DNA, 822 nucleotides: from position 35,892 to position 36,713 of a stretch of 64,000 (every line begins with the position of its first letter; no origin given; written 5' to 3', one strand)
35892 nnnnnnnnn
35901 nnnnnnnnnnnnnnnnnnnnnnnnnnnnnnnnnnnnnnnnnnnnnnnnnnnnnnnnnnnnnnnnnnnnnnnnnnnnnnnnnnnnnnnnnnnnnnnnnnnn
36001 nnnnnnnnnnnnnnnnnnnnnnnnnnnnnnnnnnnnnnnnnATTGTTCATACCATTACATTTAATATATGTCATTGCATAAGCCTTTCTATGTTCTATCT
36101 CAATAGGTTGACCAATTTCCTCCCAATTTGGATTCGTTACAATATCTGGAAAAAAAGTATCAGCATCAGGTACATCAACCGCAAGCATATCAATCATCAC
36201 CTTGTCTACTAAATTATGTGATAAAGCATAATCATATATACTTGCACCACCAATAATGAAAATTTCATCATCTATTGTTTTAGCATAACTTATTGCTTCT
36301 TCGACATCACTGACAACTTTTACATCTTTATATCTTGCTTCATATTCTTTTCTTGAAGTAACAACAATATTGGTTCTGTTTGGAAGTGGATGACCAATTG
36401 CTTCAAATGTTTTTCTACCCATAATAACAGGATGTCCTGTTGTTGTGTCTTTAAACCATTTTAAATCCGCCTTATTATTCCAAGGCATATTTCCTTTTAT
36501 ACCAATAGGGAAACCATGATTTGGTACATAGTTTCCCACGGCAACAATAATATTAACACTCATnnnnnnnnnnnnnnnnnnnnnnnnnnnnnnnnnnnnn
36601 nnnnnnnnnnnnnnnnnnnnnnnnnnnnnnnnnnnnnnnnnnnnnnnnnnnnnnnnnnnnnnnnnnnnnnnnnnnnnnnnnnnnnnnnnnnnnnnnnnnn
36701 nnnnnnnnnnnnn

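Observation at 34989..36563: Fused DHFR-thymidylate synthase in a phage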

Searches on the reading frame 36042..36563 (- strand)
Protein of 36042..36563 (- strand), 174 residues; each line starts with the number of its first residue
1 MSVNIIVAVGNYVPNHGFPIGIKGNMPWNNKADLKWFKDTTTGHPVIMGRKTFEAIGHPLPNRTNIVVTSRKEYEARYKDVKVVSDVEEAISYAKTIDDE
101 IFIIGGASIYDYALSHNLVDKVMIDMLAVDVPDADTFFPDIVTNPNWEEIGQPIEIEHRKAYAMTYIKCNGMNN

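Call 22: search_solved_structures(query=window:36042-36563:-, max_evalue=0.001, show_alignments=1)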
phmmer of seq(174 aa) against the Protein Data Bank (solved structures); distinct sequences matched with E-value up to 0.001: 172 (the best 60 are shown).
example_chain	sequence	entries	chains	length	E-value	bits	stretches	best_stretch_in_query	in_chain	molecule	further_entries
3jw3_A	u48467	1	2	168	9.3e-28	100.5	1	19-151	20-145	Dihydrofolate reductase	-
2qk8_A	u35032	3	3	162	3e-27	98.9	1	19-151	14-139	Dihydrofolate reductase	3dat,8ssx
3fl8_A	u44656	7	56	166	3.2e-27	98.7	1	19-151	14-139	Dihydrofolate reductase | dihydrofolate reductase (DHFR)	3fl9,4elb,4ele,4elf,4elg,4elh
3s9u_A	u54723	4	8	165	3.2e-27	98.7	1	19-151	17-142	Dihydrofolate reductase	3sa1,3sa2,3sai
3e0b_A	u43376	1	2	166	3.2e-27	98.7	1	19-151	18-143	Dihydrofolate reductase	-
3jvx_A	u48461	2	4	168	3.4e-27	98.7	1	19-151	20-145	Dihydrofolate reductase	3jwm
2kgk_A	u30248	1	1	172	3.6e-27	98.6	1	19-151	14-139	Dihydrofolate reductase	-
3jw5_A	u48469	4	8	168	1.2e-26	96.8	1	19-151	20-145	Dihydrofolate reductase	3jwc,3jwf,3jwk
1zdr_A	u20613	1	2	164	3.2e-25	92.2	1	20-151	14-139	dihydrofolate reductase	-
3ia4_A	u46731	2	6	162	3.7e-25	92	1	18-151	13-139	Dihydrofolate reductase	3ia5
2zza_A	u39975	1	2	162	3.8e-25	92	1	18-151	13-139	Dihydrofolate reductase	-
4or7_A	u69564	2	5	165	1.8e-23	86.5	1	20-151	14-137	Dihydrofolate reductase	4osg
4qi9_A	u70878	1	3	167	8.1e-23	84.4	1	20-151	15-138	Dihydrofolate reductase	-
3q1h_A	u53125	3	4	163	8.1e-23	84.4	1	20-151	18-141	Dihydrofolate reductase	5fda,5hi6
8szd_A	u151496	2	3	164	8.4e-23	84.3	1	20-151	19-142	Dihydrofolate reductase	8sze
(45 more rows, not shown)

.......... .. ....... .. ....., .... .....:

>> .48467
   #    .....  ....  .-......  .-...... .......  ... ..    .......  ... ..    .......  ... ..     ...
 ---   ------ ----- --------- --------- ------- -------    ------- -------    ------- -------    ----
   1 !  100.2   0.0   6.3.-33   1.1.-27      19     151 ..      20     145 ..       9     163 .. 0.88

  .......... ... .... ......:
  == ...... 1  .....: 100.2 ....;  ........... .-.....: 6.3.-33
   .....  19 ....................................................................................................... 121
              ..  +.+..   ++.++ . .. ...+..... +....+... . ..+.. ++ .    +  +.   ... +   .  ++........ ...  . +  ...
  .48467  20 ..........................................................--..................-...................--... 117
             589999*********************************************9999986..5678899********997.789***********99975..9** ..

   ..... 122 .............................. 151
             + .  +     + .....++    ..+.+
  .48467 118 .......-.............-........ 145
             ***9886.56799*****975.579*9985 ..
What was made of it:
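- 36060..36563 (-): DHFR domain, residues 1-168. It has no N-terminal extension, and a ~7-aa insertion precedes the M20-loop region. Best PDB sequence matches are bacterial DHFRs at 76-100 bits (call 22).
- On Type I (FolA) dihydrofolate reductase (PF00186): Best PDB hits are bacterial DHFRs at 76-100 bits (call 22).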
